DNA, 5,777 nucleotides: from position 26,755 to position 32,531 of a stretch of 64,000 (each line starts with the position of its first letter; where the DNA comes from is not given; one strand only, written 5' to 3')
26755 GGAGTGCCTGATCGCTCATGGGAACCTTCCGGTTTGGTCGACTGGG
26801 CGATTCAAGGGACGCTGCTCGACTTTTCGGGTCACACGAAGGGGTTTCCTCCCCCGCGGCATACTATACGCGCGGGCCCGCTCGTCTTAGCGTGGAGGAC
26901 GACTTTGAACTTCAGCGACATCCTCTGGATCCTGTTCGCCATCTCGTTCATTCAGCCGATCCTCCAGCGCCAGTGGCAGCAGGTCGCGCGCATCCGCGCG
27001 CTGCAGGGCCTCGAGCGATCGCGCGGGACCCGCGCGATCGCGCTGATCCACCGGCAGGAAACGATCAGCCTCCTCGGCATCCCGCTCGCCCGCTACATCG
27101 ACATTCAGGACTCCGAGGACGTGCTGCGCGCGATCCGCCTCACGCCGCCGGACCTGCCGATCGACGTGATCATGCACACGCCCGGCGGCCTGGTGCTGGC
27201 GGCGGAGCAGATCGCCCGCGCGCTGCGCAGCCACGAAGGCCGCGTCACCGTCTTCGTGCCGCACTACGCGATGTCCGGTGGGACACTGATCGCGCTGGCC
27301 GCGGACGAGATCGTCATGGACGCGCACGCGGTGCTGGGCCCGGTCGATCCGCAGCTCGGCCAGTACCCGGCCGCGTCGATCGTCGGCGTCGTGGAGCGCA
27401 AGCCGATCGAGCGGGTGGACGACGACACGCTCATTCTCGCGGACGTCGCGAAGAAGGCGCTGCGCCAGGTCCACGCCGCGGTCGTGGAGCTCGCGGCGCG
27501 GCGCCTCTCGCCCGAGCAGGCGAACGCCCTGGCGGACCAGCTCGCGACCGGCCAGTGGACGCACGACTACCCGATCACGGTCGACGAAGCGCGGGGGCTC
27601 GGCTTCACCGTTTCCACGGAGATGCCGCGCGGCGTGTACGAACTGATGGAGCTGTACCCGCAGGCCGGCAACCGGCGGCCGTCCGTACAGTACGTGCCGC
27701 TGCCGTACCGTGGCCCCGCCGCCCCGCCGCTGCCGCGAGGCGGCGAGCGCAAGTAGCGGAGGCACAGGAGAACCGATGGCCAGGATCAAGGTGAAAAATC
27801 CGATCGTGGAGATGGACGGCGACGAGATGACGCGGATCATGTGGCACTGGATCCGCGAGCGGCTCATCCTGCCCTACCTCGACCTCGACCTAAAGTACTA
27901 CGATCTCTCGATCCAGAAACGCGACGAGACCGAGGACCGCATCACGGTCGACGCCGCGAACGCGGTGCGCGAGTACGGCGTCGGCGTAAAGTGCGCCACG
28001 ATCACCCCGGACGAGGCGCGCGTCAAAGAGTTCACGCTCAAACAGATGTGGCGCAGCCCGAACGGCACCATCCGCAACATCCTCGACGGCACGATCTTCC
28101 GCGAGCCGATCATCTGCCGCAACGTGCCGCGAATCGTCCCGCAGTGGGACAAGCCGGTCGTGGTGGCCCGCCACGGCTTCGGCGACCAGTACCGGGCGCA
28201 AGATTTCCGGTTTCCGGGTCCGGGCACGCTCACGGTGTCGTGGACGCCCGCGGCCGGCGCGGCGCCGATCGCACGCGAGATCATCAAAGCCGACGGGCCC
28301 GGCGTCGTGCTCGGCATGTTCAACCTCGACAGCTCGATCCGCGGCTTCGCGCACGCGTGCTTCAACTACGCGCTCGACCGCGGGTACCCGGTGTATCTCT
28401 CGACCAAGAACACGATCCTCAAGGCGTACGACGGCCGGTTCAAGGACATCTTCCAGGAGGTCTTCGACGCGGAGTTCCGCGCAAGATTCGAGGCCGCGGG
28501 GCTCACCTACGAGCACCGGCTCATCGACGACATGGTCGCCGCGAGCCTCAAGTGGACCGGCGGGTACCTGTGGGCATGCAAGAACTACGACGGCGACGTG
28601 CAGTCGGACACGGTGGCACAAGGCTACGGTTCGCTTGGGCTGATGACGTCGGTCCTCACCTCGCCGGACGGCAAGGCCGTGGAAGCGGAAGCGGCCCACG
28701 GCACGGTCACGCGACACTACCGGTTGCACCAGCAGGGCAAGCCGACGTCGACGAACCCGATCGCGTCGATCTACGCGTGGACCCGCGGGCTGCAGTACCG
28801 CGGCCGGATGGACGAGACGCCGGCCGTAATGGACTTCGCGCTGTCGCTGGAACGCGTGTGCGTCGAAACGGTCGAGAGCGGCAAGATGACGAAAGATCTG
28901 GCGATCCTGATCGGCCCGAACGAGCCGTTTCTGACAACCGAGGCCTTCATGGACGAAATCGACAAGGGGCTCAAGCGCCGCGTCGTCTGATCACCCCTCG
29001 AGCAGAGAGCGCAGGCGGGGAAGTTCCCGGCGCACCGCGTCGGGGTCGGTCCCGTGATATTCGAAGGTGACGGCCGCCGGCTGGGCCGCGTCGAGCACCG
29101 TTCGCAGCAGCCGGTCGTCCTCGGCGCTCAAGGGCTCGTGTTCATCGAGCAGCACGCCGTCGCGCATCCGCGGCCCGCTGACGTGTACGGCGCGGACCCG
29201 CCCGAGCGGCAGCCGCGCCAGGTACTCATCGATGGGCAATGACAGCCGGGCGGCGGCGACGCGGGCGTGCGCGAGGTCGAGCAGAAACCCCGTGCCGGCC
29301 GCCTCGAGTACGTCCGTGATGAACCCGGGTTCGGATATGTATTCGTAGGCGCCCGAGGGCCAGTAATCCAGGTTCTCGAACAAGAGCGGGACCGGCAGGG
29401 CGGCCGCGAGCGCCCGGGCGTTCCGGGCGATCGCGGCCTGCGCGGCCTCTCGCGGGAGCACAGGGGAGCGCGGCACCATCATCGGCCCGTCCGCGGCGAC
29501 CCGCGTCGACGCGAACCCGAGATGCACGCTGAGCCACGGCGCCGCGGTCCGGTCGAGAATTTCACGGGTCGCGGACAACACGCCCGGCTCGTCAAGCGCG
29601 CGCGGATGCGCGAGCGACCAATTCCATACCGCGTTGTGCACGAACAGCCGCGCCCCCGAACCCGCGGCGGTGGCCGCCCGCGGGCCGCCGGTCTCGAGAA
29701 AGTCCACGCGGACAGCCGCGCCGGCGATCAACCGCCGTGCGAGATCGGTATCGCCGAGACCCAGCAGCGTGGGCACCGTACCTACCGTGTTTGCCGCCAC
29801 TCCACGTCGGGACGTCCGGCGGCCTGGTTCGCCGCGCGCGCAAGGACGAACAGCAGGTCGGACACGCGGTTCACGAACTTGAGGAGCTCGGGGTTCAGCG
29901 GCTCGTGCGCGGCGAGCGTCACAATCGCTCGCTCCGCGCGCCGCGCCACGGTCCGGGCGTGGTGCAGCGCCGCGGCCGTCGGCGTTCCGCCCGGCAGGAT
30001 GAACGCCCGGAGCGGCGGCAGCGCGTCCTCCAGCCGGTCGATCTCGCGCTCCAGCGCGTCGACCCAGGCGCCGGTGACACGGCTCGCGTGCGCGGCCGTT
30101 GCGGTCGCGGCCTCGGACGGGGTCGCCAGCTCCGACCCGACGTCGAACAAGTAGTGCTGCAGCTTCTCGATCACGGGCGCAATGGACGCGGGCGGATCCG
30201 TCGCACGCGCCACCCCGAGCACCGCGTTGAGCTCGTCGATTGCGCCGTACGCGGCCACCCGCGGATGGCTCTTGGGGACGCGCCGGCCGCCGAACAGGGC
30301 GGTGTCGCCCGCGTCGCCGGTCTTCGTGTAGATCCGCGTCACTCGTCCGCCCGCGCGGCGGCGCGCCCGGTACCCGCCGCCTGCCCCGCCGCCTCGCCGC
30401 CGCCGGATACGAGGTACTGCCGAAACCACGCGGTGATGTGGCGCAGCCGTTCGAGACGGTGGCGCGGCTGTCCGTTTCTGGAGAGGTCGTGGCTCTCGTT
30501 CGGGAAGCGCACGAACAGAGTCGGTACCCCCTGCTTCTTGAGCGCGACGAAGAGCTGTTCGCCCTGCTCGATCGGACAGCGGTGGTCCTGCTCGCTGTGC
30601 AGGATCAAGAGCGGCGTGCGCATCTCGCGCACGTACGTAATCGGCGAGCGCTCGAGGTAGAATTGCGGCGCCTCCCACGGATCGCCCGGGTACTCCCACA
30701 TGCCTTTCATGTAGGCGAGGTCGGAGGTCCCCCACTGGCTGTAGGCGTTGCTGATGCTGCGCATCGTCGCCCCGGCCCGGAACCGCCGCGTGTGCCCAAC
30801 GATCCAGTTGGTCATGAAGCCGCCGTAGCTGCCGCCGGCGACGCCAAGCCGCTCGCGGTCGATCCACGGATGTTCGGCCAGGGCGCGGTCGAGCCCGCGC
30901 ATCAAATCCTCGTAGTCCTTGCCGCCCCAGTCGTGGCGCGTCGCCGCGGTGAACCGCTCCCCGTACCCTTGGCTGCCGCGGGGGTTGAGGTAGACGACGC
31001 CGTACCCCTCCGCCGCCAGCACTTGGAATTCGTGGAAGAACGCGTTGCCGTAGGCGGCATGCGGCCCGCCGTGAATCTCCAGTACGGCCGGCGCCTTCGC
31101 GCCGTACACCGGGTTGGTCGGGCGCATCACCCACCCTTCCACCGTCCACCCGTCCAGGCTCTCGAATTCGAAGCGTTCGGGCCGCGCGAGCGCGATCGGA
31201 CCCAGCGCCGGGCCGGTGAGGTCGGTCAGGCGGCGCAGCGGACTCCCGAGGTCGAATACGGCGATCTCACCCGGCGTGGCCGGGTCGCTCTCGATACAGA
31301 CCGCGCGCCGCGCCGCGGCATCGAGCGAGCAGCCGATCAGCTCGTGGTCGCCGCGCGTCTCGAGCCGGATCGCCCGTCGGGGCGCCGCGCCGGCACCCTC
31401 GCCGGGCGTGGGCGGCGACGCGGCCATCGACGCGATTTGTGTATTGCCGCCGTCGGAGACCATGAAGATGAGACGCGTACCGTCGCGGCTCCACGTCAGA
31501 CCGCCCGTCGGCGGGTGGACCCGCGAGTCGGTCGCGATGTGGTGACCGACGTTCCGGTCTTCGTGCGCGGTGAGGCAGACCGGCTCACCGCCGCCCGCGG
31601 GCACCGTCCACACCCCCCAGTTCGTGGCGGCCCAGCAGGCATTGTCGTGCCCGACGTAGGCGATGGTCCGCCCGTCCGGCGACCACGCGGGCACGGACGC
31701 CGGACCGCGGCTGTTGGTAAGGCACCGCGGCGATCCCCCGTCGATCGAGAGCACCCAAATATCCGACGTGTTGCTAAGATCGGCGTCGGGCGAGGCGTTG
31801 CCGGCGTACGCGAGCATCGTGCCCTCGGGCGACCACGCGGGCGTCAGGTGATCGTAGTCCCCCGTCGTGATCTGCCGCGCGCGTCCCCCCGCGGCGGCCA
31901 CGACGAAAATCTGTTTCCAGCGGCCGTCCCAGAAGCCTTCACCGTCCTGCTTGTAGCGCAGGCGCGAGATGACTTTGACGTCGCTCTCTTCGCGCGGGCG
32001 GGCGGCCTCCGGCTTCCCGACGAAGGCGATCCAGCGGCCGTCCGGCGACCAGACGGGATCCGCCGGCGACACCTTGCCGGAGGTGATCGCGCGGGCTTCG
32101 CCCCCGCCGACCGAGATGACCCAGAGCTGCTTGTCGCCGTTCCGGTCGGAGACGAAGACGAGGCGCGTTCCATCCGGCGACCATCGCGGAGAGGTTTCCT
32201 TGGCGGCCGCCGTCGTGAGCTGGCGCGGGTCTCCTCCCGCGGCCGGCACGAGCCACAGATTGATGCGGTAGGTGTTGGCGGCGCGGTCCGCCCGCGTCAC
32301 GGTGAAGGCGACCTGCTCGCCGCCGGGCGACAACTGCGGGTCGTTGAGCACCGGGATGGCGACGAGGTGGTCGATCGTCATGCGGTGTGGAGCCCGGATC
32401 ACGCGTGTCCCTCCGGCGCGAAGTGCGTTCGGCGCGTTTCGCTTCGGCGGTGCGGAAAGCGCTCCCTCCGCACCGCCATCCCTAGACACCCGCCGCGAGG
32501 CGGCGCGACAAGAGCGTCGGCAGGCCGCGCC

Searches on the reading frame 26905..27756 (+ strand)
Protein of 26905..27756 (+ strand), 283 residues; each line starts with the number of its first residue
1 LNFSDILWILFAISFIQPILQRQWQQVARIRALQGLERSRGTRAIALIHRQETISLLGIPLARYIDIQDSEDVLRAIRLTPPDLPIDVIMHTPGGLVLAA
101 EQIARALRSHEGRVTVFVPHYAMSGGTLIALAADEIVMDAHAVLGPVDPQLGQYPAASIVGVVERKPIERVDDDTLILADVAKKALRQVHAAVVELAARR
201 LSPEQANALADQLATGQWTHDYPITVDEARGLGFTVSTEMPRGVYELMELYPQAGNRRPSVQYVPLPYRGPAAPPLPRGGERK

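Call 15: search_protein_families(library=pfam, proteins=[window:26905-27756:+], max_evalue=0.01)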
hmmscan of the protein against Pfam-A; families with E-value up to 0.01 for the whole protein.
window:26905-27756:+ (283 aa): 5 families
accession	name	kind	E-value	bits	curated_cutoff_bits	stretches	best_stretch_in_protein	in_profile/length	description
PF01972.22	SDH_protease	-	6.9e-118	393.2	31.3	1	4-270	11-278/286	ClpP-like SDH-type serine proteinase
PF25145.1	NfeD1b_N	-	3.1e-12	46.9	40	1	90-146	38-94/189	NfeD1b, N-terminal domain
PF00378.25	ECH_1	-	0.00057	19.7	27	1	118-166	95-143/251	Enoyl-CoA hydratase/isomerase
PF01343.23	Peptidase_S49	-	0.0014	19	24.9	1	109-145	4-40/154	Peptidase family S49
PF00574.28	CLP_protease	-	0.0031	17.8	20.2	1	80-135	43-98/182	Clp protease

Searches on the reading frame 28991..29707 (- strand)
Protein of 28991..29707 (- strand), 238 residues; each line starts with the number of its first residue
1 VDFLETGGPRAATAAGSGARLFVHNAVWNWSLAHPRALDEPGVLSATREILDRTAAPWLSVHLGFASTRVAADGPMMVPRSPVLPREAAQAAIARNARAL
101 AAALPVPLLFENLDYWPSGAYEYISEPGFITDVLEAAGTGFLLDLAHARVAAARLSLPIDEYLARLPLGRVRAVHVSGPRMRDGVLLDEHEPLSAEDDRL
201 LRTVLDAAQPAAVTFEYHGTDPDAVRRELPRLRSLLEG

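Call 15: search_protein_families(library=pfam, proteins=[window:28991-29707:-], max_evalue=0.01)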
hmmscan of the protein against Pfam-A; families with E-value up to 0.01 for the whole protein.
window:28991-29707:- (238 aa): 2 families
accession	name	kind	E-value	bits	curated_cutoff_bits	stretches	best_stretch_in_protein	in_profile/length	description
PF05114.20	MbnB_TglH_ChrH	-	1.8e-20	73.8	25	1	30-220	58-244/263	RiPP precursor modification enzyme MbnB/TglH/ChrH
PF01261.30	AP_endonuc_2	-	0.001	19.2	31.1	1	84-234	95-248/249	Xylose isomerase-like TIM barrel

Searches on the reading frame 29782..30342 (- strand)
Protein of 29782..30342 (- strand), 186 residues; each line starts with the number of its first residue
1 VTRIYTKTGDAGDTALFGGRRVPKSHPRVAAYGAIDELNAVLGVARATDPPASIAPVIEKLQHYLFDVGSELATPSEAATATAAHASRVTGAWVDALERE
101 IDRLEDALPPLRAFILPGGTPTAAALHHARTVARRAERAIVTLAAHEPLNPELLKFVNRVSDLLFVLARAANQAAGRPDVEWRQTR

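Call 15: search_protein_families(library=pfam, proteins=[window:29782-30342:-], max_evalue=0.01)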
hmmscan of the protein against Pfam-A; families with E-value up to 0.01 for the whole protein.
window:29782-30342:- (186 aa): 1 family
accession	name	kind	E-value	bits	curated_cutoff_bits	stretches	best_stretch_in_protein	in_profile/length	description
PF01923.23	Cob_adeno_trans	-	4.2e-61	206.4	24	1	4-170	1-170/171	Cobalamin adenosyltransferase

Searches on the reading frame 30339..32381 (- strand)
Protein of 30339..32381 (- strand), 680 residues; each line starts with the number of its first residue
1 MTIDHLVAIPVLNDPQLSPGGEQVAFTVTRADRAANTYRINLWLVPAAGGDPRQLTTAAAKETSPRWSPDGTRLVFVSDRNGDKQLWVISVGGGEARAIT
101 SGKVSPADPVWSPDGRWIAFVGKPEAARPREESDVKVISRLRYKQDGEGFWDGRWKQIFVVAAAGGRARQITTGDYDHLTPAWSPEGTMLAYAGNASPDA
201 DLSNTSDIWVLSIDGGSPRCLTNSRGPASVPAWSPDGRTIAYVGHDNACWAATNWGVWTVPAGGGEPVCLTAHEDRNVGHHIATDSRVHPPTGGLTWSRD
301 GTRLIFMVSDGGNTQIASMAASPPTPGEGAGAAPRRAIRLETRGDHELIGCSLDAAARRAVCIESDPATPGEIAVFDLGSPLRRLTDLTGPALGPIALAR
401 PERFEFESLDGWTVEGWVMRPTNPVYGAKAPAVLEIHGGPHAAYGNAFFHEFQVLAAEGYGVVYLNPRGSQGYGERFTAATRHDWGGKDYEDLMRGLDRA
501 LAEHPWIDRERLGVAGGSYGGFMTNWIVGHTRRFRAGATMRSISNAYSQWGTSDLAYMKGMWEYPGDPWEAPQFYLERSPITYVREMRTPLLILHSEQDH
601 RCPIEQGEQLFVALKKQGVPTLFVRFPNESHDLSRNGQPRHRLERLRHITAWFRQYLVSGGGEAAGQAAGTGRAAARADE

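Call 7: search_protein_families(library=pfam, proteins=[window:30339-32381:-])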
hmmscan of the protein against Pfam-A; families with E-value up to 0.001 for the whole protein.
window:30339-32381:- (680 aa): 9 families
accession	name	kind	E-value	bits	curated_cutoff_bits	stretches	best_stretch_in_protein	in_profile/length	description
PF00326.27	Peptidase_S9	-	1.4e-54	185.3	22.6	1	447-657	2-210/213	Prolyl oligopeptidase family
PF07676.18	PD40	-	1e-32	111.8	20.9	2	52-88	1-38/38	WD40-like Beta Propeller Repeat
PF00930.27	DPPIV_N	-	2.2e-13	50.1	22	1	19-102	2-81/354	Dipeptidyl peptidase IV (DPP IV) N-terminal region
PF20434.5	BD-FAE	-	2.4e-08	34.2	26.8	1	428-612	11-213/215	BD-FAE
PF05448.18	AXE1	-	5e-07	29.2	21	1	404-524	59-190/321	Acetyl xylan esterase (AXE1)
PF10647.15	Gmad1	-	4.2e-05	24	20.5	0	61-119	24-81/251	Lipoprotein LpqB beta-propeller domain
PF25174.1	Beta-prop_THOC3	-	0.00029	20.4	305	0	59-246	88-234/272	THOC3 beta-propeller domain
PF01738.24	DLH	-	0.00048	20.2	21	0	577-639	132-194/217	Dienelactone hydrolase family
PF00561.26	Abhydrolase_1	-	0.00053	20.2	25.8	0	431-561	1-127/245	alpha/beta hydrolase fold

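Call 8: search_protein_families(library=ncbifam, proteins=[window:30339-32381:-])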
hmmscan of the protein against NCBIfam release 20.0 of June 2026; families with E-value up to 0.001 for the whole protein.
window:30339-32381:- (680 aa): 8 families
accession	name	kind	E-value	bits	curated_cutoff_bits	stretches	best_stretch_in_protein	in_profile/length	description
NF053518.1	DipepPtdsDpp5Prph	equivalog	4.8e-68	230.2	900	2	404-657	399-654/655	dipeptidyl-peptidase Dpp5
NF033523.0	lasso_peptidase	equivalog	1.1e-54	186.3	400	3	287-657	273-637/638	Atxe2 family lasso peptide isopeptidase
TIGR02800.1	propeller_TolB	equivalog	3.6e-39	134.9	343.15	2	15-123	240-342/418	Tol-Pal system beta propeller repeat protein TolB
NF002183.0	PRK01029.1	equivalog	5.4e-23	81.7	405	2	41-122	261-345/429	Tol-Pal system protein TolB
NF050058.1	e_dPHAscl_type1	hypoth_equivalog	3.2e-09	36.6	150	1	420-613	14-203/276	extracellular catalytic domain type 1 short-chain-length polyhydroxyalkanoate depolymerase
NF003124.0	PRK04043.1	equivalog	2.2e-05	23.4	428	0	26-91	335-399/419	Tol-Pal system protein TolB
NF007857.0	PRK10566.1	equivalog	0.0001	22.2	201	1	495-619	92-217/249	esterase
NF052354.1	EstLipQMycob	equivalog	0.00014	20.6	700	1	571-633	313-376/418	esterase LipQ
